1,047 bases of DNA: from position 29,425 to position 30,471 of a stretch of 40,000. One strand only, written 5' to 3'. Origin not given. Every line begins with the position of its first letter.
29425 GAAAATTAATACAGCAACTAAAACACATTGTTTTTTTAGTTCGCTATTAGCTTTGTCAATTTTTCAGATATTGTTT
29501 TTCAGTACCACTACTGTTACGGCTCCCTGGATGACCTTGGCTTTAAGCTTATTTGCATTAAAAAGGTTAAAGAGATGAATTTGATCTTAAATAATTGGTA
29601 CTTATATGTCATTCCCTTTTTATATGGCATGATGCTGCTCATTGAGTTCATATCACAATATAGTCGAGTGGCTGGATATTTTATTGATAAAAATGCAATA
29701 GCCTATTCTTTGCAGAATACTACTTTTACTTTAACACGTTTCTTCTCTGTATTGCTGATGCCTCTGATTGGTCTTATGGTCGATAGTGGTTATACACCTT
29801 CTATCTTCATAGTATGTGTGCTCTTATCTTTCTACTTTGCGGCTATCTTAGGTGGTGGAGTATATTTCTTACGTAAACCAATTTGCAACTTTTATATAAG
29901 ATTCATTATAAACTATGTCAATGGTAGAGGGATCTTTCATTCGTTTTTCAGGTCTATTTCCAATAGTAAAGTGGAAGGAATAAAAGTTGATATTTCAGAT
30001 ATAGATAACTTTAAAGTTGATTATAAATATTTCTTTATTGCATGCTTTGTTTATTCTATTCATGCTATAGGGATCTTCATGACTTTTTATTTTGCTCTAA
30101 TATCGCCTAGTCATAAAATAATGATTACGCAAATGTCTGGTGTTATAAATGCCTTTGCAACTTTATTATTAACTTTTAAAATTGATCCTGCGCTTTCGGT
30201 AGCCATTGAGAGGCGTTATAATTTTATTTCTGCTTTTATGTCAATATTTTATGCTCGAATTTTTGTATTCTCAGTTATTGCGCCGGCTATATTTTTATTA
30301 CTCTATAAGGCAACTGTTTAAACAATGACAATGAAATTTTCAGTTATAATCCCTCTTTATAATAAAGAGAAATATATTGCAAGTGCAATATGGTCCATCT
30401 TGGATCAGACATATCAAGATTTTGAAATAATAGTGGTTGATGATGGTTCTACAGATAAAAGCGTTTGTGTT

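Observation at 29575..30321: Wzy-dependent O-antigen cluster with no Wzx: a 248-aa Amj/DUF2837-like membrane protein sits in the flippase slot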

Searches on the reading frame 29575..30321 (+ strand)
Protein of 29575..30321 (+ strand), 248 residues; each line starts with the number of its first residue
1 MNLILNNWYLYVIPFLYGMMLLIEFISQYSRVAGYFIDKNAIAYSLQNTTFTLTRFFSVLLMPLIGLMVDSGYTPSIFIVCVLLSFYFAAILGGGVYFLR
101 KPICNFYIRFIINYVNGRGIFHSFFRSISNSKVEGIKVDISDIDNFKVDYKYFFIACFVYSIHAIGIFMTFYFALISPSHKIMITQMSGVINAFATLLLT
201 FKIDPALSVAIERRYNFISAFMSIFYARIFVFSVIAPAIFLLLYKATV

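Call 3: search_protein_families(library=pfam, proteins=[window:29575-30321:+], max_evalue=1)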
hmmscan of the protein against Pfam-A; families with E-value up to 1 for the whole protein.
window:29575-30321:+ (248 aa): 1 family
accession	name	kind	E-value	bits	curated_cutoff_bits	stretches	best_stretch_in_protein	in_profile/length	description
PF10997.13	Amj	-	1.6e-15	57.6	27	1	22-210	7-206/253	Alternate to MurJ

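Call 4: search_protein_families(library=ncbifam, proteins=[window:29575-30321:+], max_evalue=1)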
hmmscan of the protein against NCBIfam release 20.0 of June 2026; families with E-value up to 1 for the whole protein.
window:29575-30321:+ (248 aa): 0 families

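Call 5: find_homologous_proteins(query=window:29575-30318:+)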
Query window:29575-30318:+ (248 aa): 23 proteins with E <= 0.001 among 371 candidates.
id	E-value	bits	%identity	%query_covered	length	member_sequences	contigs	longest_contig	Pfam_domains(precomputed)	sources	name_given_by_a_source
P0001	1.5e-151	521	99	100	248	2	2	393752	PF10997.14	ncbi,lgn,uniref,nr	ncbi:lipid II flippase family protein [Pseudocitrobacter sp. 73]|uniref:lipid II flippase family pro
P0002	5.2e-129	447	86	100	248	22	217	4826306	PF10997.14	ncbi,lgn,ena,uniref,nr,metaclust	ncbi:lipid II flippase Amj family protein [Escherichia coli]|uniref:lipid II flippase family protein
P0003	2.0e-107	376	74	100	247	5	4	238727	PF10997.14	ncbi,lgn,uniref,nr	ncbi:DUF2837 family protein [Citrobacter sp. wls830]|uniref:ABC transporter permease n=1 Tax=Citroba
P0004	1.5e-101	357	70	100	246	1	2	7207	PF10997.14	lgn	-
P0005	7.4e-99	348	70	100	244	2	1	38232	PF10997.14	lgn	-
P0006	1.9e-98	347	71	92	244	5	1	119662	PF10997.14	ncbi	-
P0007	3.5e-98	346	70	100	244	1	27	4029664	PF10997.14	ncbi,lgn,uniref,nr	ncbi:lipid II flippase family protein [Proteus mirabilis]|uniref:lipid II flippase family protein n=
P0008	5.0e-98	346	68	100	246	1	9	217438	PF10997.14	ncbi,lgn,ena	ncbi:DUF2837 family protein [Providencia rettgeri]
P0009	1.6e-97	344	69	100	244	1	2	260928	PF10997.14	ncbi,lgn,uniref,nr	ncbi:lipid II flippase family protein [Proteus mirabilis]|uniref:lipid II flippase family protein n=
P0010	1.4e-87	311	61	100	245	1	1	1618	PF10997.14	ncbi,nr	ncbi:conserved membrane hypothetical protein [Enterobacterales bacterium 8AC]|nr:conserved membrane 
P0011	1.4e-85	305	61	100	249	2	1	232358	PF10997.14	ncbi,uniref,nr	ncbi:DUF2837 family protein [Budviciaceae bacterium CWB-B4]|uniref:DUF2837 family protein n=1 Tax=Li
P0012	3.1e-27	114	36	83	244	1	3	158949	PF10997.14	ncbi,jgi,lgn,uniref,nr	ncbi:lipid II flippase Amj family protein [Acinetobacter radioresistens]|uniref:lipid II flippase fa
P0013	1.9e-24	105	34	95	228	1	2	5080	PF10997.14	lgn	-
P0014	1.0e-22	99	33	95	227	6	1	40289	PF10997.14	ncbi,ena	-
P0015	1.1e-22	99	33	95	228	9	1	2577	PF10997.14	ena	-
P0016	2.2e-21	95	35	83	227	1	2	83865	PF10997.14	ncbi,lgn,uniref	ncbi:lipid II flippase family protein [Acinetobacter lwoffii]|uniref:lipid II flippase family protei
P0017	2.4e-21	95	33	95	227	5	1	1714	PF10997.14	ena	-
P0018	2.0e-20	92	35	83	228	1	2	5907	PF10997.14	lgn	-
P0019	3.1e-20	91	36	83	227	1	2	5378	PF10997.14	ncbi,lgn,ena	-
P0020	4.1e-20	91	37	83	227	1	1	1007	PF10997.14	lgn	-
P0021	5.0e-20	90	37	83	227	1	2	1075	PF10997.14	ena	-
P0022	2.4e-18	85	32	95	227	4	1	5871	PF10997.14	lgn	-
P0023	2.5e-17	82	31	95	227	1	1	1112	PF10997.14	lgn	-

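Call 10: find_encoding_contigs(protein=P0007, flank=10000, max_places=3)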
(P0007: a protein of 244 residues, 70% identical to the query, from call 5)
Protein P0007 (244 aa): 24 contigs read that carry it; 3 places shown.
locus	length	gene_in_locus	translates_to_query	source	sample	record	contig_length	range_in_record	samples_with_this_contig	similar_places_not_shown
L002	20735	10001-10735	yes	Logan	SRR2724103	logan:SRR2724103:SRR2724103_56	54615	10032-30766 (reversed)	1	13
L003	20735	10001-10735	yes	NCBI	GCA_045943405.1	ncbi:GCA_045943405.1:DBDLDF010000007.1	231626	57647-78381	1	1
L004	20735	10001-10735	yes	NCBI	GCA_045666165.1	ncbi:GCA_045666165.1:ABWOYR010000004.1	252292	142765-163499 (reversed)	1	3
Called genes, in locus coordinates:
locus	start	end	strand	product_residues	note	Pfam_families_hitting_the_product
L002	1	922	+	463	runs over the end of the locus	PF16527:CpxA_peri, PF00672:HAMP, PF00512:HisKA, PF02518:HATPase_c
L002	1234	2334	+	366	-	PF01041:DegT_DnrJ_EryC1, PF00155:Aminotran_1_2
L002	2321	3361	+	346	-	PF00535:Glycos_transf_2, PF10111:Glyco_tranf_2_2, PF13641:Glyco_tranf_2_3 (weak)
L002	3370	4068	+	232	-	PF08889:WbqC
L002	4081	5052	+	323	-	-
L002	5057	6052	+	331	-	PF01073:3Beta_HSD, PF01370:Epimerase, PF02719:Polysacc_synt_2, PF16363:GDP_Man_Dehyd, PF07993:NAD_binding_4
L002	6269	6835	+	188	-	PF01467:CTP_transf_like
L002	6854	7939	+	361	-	PF04464:Glyphos_transf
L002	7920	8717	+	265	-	PF00535:Glycos_transf_2, PF10111:Glyco_tranf_2_2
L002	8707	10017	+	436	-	-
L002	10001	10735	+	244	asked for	PF10997:Amj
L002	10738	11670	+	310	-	PF00535:Glycos_transf_2, PF10111:Glyco_tranf_2_2, PF13641:Glyco_tranf_2_3 (weak)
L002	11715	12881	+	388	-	PF03721:UDPG_MGDP_dh_N, PF00984:UDPG_MGDP_dh, PF03720:UDPG_MGDP_dh_C (weak)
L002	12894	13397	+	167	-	PF00588:SpoU_methylase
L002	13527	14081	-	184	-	PF00132:Hexapep (faint)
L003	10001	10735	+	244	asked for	PF10997:Amj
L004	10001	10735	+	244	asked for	PF10997:Amj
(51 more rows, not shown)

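Call 11: find_encoding_contigs(protein=P0012, flank=10000, max_places=3)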
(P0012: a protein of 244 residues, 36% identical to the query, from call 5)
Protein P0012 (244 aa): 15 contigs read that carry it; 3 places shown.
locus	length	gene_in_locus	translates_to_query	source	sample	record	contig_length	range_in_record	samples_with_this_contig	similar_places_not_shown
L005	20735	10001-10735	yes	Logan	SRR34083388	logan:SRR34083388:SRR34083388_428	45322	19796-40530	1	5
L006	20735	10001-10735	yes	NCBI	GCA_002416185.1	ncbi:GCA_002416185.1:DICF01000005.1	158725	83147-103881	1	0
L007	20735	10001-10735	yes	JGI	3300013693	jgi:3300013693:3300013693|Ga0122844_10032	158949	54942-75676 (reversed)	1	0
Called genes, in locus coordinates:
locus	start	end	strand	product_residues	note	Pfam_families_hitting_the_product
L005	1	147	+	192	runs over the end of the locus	PF01510:Amidase_2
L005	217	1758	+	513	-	PF01554:MatE (faint), PF03023:MurJ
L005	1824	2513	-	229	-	PF01346:FKBP_N, PF00254:FKBP_C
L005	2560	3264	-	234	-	PF01346:FKBP_N, PF00254:FKBP_C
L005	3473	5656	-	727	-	PF02706:Wzz, PF13807:GNVR, PF01656:CbiA, PF09140:MipZ (weak), PF10609:ParA (weak), PF13614:AAA_31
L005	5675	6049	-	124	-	PF01451:LMWPc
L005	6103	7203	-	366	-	PF02563:Poly_export, PF22461:SLBB_2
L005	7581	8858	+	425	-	PF03446:NAD_binding_2 (faint), PF03721:UDPG_MGDP_dh_N, PF00984:UDPG_MGDP_dh, PF03720:UDPG_MGDP_dh_C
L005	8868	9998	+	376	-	PF02350:Epimerase_2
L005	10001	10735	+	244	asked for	PF10997:Amj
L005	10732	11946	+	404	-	PF04932:Wzy_C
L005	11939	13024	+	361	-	PF00534:Glycos_transf_1 (weak), PF13692:Glyco_trans_1_4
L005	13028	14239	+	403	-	PF13439:Glyco_transf_4, PF13579:Glyco_trans_4_4, PF00534:Glycos_transf_1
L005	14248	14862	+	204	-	PF02397:Bac_transf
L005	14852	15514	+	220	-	PF17836:PglD_N, PF25084:LbH_EIF2B (faint), PF25087:GMPPB_C (faint), PF00132:Hexapep (faint)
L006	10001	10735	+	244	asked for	PF10997:Amj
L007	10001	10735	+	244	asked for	PF10997:Amj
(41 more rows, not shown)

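Call 23: find_related_loci(query=A1, collection=genome_contigs, flank=10000)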
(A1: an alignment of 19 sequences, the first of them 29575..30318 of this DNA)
Query A1 (248 aa) in genome_contigs; peptide patterns used: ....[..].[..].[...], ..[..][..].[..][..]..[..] (x = any residue, [..] = any of these).
49 stretches matched a pattern; 18 encode a relative of the query (tblastn E <= 1e-3); 18 distinct loci.
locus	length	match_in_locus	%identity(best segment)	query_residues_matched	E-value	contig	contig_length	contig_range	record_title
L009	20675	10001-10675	71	1-229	2e-103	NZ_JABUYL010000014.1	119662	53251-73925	Proteus sp. FME41 NODE_23_length_119662_cov_296.705, whole genome shotgun sequence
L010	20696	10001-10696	34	7-236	8e-36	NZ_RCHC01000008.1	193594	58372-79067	Acinetobacter chengduensis strain WCHAc060005 8, whole genome shotgun sequence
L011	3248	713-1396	33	8-244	1e-31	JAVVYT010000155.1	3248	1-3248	MAG: Clostridia bacterium isolate CGS10Y3-bin58 NODE_29024_length_3248_cov_3.976198, whole genome shotgun sequence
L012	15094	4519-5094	35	10-214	3e-28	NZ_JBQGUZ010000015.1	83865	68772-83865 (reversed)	Acinetobacter lwoffii strain cz-1 ctg00015, whole genome shotgun sequence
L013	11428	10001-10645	27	22-246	2e-25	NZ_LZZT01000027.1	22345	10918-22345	Achromobacter sp. UMC71 AC71_contig000027, whole genome shotgun sequence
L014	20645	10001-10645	28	22-246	6e-25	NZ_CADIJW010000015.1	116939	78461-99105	Achromobacter dolens strain LMG 26840 isolate LMG 26840, whole genome shotgun sequence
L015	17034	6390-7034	27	22-246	2e-24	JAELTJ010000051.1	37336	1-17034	Achromobacter sp. ASV32 NODE_51_length_37336_cov_16.044237, whole genome shotgun sequence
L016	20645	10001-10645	26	22-246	7e-22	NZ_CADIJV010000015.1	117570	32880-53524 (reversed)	Achromobacter pulmonis strain LMG 26696 isolate LMG 26696, whole genome shotgun sequence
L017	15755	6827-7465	25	2-205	1e-12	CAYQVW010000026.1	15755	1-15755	MAG TPA_asm: uncultured bacterium isolate SRP200020_co3_350 genome assembly, contig: NODE_5279_length_15755_cov_9.710064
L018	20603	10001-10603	24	16-205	5e-11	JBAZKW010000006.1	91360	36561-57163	MAG: Candidatus Margulisiibacteriota bacterium isolate SO_2017_LW4_153 scaffold_762_c1_LW137-91_2017, whole genome shotg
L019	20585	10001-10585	25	22-205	7e-11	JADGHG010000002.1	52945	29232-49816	MAG: Clostridia bacterium isolate HOG21 NODE_182_length_52945_cov_91.692030, whole genome shotgun sequence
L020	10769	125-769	25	10-213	2e-9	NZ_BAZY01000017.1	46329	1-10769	Thermoanaerobacter thermocopriae JCM 7501, whole genome shotgun sequence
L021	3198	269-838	23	31-209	4e-9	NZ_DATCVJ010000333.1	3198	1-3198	MAG: Chitinophaga sp. isolate SMAG_U7382 k141_195606, whole genome shotgun sequence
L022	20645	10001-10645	26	10-213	2e-8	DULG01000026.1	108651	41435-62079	MAG TPA_asm: Clostridia bacterium isolate AS04akNAM_103 10206_AS04, whole genome shotgun sequence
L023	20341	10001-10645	24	10-213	1e-7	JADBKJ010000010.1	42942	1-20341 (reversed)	MAG: Thermoanaerobacter sp. isolate Bu09 bin.9_contig10, whole genome shotgun sequence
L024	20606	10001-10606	25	15-209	3e-7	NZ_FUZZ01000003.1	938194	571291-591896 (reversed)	Chitinophaga ginsengisegetis strain DSM 18108, whole genome shotgun sequence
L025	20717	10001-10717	34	4-243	2e-36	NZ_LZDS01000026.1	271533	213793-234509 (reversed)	Acinetobacter gandensis strain ANC 4275 Contig5, whole genome shotgun sequence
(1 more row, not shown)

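Call 26: search_protein_families(library=pfam, proteins=[L010:10722-11969:+, L012:5204-6478:+, L015:7030-8445:+, L025:10726-11925:+, L011:1748-2578:+, L015:8547-10448:+, L012:271-1566:+, L010:4649-6430:+, L015:6342-7040:+, L011:725-1405:+], max_evalue=0.1)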
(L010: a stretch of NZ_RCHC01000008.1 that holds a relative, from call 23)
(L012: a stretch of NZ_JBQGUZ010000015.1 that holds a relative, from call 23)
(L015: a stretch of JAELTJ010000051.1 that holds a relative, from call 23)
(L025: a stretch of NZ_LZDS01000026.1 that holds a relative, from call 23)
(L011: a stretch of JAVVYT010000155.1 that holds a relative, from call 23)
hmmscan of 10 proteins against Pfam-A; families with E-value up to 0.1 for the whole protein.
L010:10722-11969:+ (416 aa): 0 families

L012:5204-6478:+ (425 aa): 1 family
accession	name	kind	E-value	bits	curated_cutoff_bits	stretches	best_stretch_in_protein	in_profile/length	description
PF04932.20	Wzy_C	-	1.4e-08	35.1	31.7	1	204-351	2-146/149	O-Antigen ligase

L015:7030-8445:+ (472 aa): 0 families

L025:10726-11925:+ (400 aa): 2 families
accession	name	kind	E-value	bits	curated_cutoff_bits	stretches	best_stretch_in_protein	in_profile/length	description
PF04932.20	Wzy_C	-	6e-10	39.5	31.7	1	201-334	3-149/149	O-Antigen ligase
PF07006.16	DUF1310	-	0.012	16.3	30.1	1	244-298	32-86/119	Protein of unknown function (DUF1310)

L011:1748-2578:+ (277 aa): 1 family
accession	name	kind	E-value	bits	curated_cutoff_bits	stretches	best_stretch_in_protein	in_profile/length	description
PF04932.20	Wzy_C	-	5.5e-15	55.9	31.7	1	72-208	2-148/149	O-Antigen ligase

L015:8547-10448:+ (634 aa): 10 families
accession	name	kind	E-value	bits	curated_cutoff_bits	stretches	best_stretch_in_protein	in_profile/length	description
PF02719.21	Polysacc_synt_2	-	1.8e-117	392.2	20.2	1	287-578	1-292/293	Polysaccharide biosynthesis protein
PF01370.27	Epimerase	-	5.8e-17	62.3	20.9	1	287-508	1-237/240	NAD dependent epimerase/dehydratase family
PF13727.12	CoA_binding_3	-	9.4e-12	45.7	25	1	90-244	23-175/175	CoA-binding domain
PF16363.11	GDP_Man_Dehyd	-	1.1e-11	45.3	27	1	288-537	1-274/332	GDP-mannose 4,6 dehydratase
PF04321.23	RmlD_sub_bind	-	7.9e-10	38.7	27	1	286-455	2-153/287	RmlD substrate binding domain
PF00106.31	adh_short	-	0.002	18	26.6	1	286-400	2-120/195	short chain dehydrogenase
PF00056.29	Ldh_1_N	-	0.0032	18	27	0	286-332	2-49/141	lactate/malate dehydrogenase, NAD binding domain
PF01073.25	3Beta_HSD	-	0.0093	15.5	22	1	288-418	1-122/280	3-beta hydroxysteroid dehydrogenase/isomerase family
PF17836.7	PglD_N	-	0.016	16.2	23.4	1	152-187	2-39/78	PglD N-terminal domain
PF01113.26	DapB_N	-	0.05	14.1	25.6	0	286-314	2-30/124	Dihydrodipicolinate reductase, N-terminus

L012:271-1566:+ (432 aa): 6 families
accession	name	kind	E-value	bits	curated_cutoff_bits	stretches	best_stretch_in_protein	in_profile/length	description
PF03721.20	UDPG_MGDP_dh_N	-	1.3e-33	116.6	27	1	8-180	2-180/187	UDP-glucose/GDP-mannose dehydrogenase family, NAD binding domain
PF00984.24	UDPG_MGDP_dh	-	1.1e-25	90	25.4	1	203-291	2-93/94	UDP-glucose/GDP-mannose dehydrogenase family, central domain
PF03720.21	UDPG_MGDP_dh_C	-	2.9e-23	82.6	30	1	318-418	1-102/103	UDP-glucose/GDP-mannose dehydrogenase family, UDP binding domain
PF03446.21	NAD_binding_2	-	0.0011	19.4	21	1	8-130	1-103/161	NAD binding domain of 6-phosphogluconate dehydrogenase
PF02254.24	TrkA_N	-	0.045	14.5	23.8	0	9-51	1-44/116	TrkA-N domain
PF03486.20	HI0933_like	-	0.073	12.9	50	0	269-389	49-165/244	HI0933-like protein Rossmann domain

L010:4649-6430:+ (594 aa): 17 families
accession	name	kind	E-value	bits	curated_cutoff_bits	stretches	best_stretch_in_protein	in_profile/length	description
PF02719.21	Polysacc_synt_2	-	8.7e-123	409.6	20.2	1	264-550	1-291/293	Polysaccharide biosynthesis protein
PF01370.27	Epimerase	-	6.7e-21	75.2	20.9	1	264-474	1-227/240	NAD dependent epimerase/dehydratase family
PF16363.11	GDP_Man_Dehyd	-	5.4e-13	49.5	27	1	265-386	1-130/332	GDP-mannose 4,6 dehydratase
PF04321.23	RmlD_sub_bind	-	7e-09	35.6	27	1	264-431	3-156/287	RmlD substrate binding domain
PF01073.25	3Beta_HSD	-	2.1e-08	34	22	1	265-391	1-122/280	3-beta hydroxysteroid dehydrogenase/isomerase family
PF08659.16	KR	-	1.1e-06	29.1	22.6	1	264-384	3-135/180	KR domain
PF00106.31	adh_short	-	1.2e-06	28.6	26.6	1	262-334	1-72/195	short chain dehydrogenase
PF13460.12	NAD_binding_10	-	0.00018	21.9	27.2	1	268-390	1-103/184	NAD(P)H-binding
PF01113.26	DapB_N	-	0.0036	17.8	25.6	0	264-291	3-29/124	Dihydrodipicolinate reductase, N-terminus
PF01118.30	Semialdhyde_dh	-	0.0072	17.2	26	0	126-218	1-96/121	Semialdehyde dehydrogenase, NAD binding domain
PF17836.7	PglD_N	-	0.0074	17.3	23.4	1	126-175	1-47/78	PglD N-terminal domain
PF03435.24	Sacchrp_dh_NADP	-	0.0095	16.7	25.1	0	264-338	1-72/129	Saccharopine dehydrogenase NADP binding domain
PF02629.25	CoA_binding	-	0.01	17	22.3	0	124-195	3-73/97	CoA binding domain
PF05368.20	NmrA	-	0.032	14.3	27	1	261-453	2-180/298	NmrA-like family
PF02737.24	3HCDH_N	-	0.04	14.3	22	0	127-160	2-33/180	3-hydroxyacyl-CoA dehydrogenase, NAD binding domain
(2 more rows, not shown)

L015:6342-7040:+ (233 aa): 4 families
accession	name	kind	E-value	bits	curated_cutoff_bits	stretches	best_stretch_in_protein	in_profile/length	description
PF10997.13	Amj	-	6.9e-20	71.9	27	2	133-226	146-243/253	Alternate to MurJ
PF13664.11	DUF4149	-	0.014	16.1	24.6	1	130-194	25-97/102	Domain of unknown function (DUF4149)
PF12625.12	Arabinose_bd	-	0.032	14.7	27.6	1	58-147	44-131/185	Arabinose-binding domain of AraC transcription regulator, N-term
PF01988.24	VIT1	-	0.095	12.9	28.1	0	39-86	132-176/214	VIT family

L011:725-1405:+ (227 aa): 3 families
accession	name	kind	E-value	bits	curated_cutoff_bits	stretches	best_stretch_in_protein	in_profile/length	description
PF10997.13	Amj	-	8.1e-20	71.7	27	2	106-191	125-208/253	Alternate to MurJ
PF12832.13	MFS_1_like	-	0.012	15.1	25.2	1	50-219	138-303/373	MFS_1 like family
PF00335.26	Tetraspanin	-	0.016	15.3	32.1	1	40-117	49-126/225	Tetraspanin family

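Call 27: predict_structure(alignment_id=A1)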
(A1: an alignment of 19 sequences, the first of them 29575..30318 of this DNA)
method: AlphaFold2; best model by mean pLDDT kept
length: 248 residues; sequences in the alignment: 19
mean_pLDDT: 83.8   pTM: 0.79
mean pLDDT of the five models: 83.8, 82.8, 81.4, 80.4, 78.0
residues with pLDDT >= 90: 66; 70-90: 167; 50-70: 11; < 50: 4
segments of 3 or more residues with pLDDT < 50: 132-135
pLDDT, mean of each block of 10 residues (from residue 1): 73 89 91 89 88 79 80 85 93 93 90 82 77 59 85 90 84 83 80 79 75 79 93 93 87
secondary structure, 60 per line:
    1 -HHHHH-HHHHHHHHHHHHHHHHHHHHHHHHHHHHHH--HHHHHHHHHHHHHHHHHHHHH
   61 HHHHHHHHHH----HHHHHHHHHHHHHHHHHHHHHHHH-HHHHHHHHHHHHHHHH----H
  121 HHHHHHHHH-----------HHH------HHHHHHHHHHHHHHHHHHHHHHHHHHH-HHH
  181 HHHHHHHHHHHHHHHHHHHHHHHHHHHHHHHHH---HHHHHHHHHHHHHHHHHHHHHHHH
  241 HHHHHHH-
elements in order: H2-6 H8-37 H40-70 H75-98 H100-115 H120-129 H150-176 H178-213 H217-247

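Call 29: search_protein_representatives(alignment_id=A1)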
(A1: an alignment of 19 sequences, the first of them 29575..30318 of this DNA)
Query: 19 sequences, 245 profile positions. Proteins with E-value up to 0.001 (for the whole library): 593; up to 1e-10: 283; up to 1e-30: 66. The best 150 are listed.
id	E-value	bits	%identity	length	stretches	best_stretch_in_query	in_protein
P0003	9.4e-101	353.1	-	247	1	2-244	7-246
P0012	5.7e-90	317.8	-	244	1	1-244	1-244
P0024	2.8e-70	253.3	-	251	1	4-243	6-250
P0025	3.3e-70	253.1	-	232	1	1-241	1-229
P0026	2.2e-68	247.1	-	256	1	6-241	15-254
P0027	3.0e-68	246.6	-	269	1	4-242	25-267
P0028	4.6e-65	236.2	-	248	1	4-242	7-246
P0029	1.5e-63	231.2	-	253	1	4-243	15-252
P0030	1.3e-59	218.3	-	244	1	4-242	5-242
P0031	1.4e-59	218.2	-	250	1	4-241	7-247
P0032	2.5e-59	217.4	-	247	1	5-244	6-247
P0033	7.2e-58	212.6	-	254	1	7-243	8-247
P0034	2.0e-57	211.2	-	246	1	3-243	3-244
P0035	3.6e-57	210.4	-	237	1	6-243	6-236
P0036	6.3e-57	209.6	-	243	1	3-240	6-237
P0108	1.6e-24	103.4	-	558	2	7-239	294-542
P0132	8.2e-21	91.3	-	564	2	24-209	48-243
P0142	1.4e-19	87.2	-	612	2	4-238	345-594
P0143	1.6e-19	87.0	-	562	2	7-208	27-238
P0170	4.2e-17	79.1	-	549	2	5-208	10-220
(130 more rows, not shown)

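Call 30: search_protein_families(library=pfam, proteins=[P0108, P0132, P0142, P0143, P0170], max_evalue=0.01)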
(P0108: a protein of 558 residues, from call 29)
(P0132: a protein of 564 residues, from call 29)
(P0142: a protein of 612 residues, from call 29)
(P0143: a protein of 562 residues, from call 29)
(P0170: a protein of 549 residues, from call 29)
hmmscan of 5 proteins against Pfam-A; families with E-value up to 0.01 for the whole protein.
P0108 (558 aa): 1 family
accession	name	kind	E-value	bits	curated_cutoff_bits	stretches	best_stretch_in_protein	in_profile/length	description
PF10997.13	Amj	-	1.9e-138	460.4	27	2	302-549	5-251/253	Alternate to MurJ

P0132 (564 aa): 1 family
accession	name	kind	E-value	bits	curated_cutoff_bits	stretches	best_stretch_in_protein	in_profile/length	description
PF10997.13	Amj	-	4.4e-118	393.6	27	2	44-282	10-248/253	Alternate to MurJ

P0142 (612 aa): 1 family
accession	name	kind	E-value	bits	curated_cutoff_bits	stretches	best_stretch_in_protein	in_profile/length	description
PF10997.13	Amj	-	1.7e-123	411.4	27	2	353-603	2-252/253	Alternate to MurJ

P0143 (562 aa): 1 family
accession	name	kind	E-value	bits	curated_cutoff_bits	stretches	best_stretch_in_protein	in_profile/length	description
PF10997.13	Amj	-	6.2e-138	458.7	27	2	305-554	3-252/253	Alternate to MurJ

P0170 (549 aa): 1 family
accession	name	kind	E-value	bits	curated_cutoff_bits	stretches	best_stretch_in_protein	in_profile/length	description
PF10997.13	Amj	-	8.2e-111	369.8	27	2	292-542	1-250/253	Alternate to MurJ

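Call 33: find_encoding_contigs(protein=P0024, flank=8000, max_places=2)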
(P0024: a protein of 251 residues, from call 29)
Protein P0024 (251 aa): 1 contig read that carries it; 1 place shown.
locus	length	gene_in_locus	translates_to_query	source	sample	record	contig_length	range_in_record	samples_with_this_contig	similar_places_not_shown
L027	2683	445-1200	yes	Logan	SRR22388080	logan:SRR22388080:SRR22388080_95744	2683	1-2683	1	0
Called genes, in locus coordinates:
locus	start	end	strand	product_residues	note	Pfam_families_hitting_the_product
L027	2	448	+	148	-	?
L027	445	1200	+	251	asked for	PF10997:Amj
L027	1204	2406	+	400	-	-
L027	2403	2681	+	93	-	?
